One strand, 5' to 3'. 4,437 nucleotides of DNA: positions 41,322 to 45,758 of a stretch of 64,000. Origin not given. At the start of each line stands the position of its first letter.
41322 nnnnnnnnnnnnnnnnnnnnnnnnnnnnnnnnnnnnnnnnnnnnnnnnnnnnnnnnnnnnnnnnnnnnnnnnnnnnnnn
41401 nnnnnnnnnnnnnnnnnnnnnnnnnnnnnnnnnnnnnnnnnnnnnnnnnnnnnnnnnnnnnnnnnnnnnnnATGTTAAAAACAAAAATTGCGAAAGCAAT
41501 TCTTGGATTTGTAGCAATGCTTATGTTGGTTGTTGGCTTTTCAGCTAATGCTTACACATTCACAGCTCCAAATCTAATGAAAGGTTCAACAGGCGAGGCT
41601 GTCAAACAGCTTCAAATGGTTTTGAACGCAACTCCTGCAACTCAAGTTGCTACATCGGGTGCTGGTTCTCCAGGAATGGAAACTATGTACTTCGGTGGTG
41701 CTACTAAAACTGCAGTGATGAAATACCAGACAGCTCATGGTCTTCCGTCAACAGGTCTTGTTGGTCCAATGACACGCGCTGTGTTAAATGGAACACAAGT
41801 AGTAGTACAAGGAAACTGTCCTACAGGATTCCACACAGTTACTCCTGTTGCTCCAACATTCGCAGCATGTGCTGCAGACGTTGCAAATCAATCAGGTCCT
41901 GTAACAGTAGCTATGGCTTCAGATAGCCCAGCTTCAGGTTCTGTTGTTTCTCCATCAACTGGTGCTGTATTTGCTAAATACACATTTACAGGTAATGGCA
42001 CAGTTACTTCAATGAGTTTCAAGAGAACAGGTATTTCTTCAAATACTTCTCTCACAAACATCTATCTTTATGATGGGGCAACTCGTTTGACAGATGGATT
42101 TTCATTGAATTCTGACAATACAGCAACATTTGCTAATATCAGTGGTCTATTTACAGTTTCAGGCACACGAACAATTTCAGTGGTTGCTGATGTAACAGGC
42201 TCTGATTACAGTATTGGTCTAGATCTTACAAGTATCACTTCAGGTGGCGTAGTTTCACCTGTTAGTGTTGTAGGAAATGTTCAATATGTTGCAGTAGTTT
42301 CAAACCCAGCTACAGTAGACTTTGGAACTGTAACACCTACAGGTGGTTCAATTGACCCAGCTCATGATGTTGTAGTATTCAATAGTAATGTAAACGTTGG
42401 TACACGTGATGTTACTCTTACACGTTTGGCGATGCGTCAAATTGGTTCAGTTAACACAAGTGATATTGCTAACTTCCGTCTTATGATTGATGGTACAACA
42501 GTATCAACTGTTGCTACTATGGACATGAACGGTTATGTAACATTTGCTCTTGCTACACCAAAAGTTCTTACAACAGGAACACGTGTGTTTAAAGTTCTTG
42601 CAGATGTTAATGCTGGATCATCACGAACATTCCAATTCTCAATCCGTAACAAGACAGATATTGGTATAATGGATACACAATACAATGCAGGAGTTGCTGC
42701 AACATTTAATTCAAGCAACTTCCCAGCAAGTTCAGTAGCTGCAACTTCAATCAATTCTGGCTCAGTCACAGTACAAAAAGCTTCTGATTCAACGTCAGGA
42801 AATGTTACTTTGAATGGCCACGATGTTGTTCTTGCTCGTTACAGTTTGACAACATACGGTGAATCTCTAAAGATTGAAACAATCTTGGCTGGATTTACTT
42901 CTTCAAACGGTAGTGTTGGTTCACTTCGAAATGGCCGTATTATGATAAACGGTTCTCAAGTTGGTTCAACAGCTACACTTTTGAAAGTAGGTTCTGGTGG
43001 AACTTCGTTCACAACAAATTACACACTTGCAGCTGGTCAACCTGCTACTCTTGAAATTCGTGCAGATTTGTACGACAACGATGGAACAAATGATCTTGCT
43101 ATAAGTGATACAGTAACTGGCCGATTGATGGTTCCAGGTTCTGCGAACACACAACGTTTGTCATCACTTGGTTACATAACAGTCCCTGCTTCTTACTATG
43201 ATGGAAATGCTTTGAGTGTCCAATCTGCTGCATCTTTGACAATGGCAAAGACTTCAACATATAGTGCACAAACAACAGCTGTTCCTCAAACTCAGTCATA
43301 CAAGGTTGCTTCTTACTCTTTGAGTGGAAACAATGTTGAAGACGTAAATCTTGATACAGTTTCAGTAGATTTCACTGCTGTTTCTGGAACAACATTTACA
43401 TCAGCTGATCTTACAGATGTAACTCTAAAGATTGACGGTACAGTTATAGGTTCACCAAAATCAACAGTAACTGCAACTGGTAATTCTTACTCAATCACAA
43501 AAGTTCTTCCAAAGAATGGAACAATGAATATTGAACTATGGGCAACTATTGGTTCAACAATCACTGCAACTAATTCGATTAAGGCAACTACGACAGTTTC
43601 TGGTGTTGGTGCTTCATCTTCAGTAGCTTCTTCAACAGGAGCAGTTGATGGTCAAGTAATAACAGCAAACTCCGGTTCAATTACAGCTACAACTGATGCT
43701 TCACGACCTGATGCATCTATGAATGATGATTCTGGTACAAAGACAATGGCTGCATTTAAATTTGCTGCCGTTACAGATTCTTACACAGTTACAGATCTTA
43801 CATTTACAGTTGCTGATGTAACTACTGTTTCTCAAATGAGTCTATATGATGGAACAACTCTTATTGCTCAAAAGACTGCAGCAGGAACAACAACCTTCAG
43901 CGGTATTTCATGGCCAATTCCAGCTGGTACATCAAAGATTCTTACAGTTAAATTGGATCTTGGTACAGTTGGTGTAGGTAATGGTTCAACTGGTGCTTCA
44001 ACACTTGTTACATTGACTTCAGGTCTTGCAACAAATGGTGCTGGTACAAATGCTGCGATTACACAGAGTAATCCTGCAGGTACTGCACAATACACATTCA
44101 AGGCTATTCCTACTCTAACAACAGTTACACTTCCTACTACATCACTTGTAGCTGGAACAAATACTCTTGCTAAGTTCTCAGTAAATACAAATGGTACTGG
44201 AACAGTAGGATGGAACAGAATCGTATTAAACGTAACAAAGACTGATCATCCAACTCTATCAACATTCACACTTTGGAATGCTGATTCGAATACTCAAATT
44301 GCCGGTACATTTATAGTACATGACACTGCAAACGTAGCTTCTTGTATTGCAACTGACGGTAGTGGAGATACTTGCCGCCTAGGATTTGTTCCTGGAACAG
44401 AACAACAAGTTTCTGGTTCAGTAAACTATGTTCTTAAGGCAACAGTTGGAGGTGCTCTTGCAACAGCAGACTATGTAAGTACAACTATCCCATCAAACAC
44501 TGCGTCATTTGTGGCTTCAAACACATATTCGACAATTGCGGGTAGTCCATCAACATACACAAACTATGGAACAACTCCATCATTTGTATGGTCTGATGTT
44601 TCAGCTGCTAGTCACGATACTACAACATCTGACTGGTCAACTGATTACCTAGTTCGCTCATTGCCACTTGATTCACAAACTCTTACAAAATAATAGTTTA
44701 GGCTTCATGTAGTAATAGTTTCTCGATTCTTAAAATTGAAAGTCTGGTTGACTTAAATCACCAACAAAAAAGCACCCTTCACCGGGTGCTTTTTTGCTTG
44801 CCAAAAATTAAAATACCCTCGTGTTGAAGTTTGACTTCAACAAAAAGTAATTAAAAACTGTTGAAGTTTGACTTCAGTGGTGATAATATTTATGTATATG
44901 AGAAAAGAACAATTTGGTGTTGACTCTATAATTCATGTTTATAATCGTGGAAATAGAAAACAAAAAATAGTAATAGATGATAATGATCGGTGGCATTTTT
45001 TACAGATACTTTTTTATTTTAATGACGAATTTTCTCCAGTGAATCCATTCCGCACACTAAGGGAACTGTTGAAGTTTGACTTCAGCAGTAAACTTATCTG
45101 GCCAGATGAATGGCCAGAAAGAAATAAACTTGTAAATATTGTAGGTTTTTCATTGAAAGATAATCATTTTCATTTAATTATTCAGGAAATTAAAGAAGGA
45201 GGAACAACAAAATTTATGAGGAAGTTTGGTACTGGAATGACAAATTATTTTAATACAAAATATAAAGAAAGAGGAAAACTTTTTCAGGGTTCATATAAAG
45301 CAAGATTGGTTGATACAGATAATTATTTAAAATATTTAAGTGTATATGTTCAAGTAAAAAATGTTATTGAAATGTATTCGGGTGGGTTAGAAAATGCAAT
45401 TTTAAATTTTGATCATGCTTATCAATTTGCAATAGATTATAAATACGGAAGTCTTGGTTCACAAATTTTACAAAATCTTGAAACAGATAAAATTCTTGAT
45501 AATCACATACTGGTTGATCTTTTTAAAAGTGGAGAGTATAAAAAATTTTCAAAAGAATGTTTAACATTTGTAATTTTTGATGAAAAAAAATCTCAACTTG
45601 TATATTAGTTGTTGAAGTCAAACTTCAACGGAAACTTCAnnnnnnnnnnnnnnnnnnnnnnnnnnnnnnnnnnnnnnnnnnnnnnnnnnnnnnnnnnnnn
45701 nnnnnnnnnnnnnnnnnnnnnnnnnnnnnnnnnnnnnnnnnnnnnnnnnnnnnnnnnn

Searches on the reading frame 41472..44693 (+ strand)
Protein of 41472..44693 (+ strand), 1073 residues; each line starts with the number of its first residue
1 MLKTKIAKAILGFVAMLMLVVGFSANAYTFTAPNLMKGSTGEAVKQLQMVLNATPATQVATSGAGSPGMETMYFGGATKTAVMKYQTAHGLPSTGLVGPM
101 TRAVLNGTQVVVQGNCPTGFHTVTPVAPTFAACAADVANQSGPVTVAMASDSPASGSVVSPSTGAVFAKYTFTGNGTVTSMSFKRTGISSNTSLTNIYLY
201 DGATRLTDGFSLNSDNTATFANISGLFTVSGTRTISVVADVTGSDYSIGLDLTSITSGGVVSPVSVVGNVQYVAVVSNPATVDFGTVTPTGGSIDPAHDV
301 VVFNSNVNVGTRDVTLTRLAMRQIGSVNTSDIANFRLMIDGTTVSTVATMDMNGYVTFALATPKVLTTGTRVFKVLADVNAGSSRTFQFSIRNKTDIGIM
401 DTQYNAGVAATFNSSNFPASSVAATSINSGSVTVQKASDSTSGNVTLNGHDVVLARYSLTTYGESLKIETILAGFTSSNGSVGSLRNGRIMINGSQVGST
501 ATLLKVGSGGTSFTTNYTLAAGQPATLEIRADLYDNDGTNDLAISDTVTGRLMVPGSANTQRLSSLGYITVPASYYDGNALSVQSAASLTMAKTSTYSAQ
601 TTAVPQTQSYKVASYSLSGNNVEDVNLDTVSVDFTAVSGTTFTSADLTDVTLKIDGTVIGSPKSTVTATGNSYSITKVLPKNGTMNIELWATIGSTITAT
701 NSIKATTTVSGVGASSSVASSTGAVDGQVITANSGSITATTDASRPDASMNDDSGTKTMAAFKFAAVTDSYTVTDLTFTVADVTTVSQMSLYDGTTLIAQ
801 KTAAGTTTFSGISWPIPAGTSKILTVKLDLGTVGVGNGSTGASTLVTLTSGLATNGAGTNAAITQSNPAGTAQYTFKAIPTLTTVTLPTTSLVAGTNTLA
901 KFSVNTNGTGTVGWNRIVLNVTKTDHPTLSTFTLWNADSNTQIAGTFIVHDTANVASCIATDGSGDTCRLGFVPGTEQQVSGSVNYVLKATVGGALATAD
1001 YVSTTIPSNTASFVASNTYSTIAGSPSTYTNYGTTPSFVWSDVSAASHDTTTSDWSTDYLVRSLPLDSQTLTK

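Call 40: search_protein_families(library=pfam, proteins=[window:41472-44693:+], max_evalue=0.001)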
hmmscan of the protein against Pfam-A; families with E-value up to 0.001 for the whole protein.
window:41472-44693:+ (1073 aa): 1 family
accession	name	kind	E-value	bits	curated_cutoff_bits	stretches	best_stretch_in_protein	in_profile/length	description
PF01471.23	PG_binding_1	-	3.7e-10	40.3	23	1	40-105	1-57/57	Putative peptidoglycan binding domain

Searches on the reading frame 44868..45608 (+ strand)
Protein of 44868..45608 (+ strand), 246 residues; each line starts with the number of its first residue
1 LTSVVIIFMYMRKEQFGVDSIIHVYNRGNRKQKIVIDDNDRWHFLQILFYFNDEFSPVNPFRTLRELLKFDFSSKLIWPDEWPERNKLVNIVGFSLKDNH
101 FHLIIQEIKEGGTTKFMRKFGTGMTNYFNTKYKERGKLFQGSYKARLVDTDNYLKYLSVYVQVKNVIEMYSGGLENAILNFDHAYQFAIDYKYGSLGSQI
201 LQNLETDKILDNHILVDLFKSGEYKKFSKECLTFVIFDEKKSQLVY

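Call 61: search_protein_families(library=pfam, proteins=[window:44868-45608:+], max_evalue=0.0001)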
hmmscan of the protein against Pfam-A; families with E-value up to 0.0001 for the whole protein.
window:44868-45608:+ (246 aa): 1 family
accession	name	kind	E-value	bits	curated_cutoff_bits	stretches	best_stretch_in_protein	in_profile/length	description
PF01797.21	Y1_Tnp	-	4.7e-06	27.2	23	1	87-162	39-119/121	Transposase IS200 like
